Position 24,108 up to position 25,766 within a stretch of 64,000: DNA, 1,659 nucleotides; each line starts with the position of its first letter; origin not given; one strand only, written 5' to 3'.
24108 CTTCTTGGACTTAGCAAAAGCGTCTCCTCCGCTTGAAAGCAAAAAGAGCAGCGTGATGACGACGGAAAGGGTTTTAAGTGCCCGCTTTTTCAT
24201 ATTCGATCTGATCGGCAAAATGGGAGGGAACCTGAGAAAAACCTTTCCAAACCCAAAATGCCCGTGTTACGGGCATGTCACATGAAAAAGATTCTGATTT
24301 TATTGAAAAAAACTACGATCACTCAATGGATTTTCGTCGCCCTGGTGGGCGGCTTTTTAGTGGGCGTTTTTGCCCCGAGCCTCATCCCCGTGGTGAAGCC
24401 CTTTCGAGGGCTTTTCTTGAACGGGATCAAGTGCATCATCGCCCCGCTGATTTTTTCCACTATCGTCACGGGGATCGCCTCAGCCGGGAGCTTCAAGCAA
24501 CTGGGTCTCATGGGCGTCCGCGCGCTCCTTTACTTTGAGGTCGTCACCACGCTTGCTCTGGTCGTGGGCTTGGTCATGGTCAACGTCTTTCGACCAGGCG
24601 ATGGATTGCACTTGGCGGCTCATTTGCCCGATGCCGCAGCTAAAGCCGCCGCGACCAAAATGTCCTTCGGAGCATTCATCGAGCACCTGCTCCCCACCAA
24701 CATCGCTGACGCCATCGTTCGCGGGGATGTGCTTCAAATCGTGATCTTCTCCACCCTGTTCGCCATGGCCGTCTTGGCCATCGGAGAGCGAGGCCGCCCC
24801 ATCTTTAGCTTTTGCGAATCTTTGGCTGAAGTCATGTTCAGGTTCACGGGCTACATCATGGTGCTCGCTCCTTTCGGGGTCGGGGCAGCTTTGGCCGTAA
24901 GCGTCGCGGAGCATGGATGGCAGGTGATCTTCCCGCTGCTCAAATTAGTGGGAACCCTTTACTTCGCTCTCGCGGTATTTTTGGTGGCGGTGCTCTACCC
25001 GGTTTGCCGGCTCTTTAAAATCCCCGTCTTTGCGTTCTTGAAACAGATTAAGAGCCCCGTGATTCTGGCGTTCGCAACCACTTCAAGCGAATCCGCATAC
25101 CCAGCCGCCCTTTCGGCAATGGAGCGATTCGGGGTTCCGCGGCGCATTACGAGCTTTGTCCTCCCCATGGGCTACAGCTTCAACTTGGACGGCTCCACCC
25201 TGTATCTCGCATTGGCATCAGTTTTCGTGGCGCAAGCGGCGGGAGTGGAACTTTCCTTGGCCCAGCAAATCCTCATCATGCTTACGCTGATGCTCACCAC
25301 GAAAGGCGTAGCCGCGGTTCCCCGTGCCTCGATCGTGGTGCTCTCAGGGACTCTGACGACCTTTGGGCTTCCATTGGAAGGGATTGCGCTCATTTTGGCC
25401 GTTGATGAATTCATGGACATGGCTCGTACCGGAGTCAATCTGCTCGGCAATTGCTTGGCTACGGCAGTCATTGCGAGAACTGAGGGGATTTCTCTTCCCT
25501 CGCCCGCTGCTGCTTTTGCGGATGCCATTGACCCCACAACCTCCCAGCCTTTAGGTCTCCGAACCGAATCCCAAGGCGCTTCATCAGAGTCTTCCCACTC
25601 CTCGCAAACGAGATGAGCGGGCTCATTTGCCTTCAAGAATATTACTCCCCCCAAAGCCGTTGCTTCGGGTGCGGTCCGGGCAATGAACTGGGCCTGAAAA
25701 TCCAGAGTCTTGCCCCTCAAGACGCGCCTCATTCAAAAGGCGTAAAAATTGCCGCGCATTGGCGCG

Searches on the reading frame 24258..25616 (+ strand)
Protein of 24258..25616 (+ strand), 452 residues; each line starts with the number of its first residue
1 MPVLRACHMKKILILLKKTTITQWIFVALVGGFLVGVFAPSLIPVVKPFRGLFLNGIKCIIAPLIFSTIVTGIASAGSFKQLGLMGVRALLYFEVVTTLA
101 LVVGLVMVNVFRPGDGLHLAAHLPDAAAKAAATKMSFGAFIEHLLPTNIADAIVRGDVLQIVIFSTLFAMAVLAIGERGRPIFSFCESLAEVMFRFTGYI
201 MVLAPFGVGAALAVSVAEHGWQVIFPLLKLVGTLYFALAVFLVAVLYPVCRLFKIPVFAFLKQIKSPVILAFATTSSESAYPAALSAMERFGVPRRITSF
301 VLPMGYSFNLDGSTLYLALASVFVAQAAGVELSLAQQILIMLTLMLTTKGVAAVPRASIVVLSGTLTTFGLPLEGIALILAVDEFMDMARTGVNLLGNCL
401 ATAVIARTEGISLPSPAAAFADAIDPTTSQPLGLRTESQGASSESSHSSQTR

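Call 3: search_protein_families(library=pfam, proteins=[window:24258-25616:+], max_evalue=0.01)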
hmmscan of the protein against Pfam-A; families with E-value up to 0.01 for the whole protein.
window:24258-25616:+ (452 aa): 1 family
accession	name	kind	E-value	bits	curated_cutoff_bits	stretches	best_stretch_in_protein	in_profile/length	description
PF00375.23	SDF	-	2.1e-111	373.1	27.9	1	22-407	2-386/387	Sodium:dicarboxylate symporter family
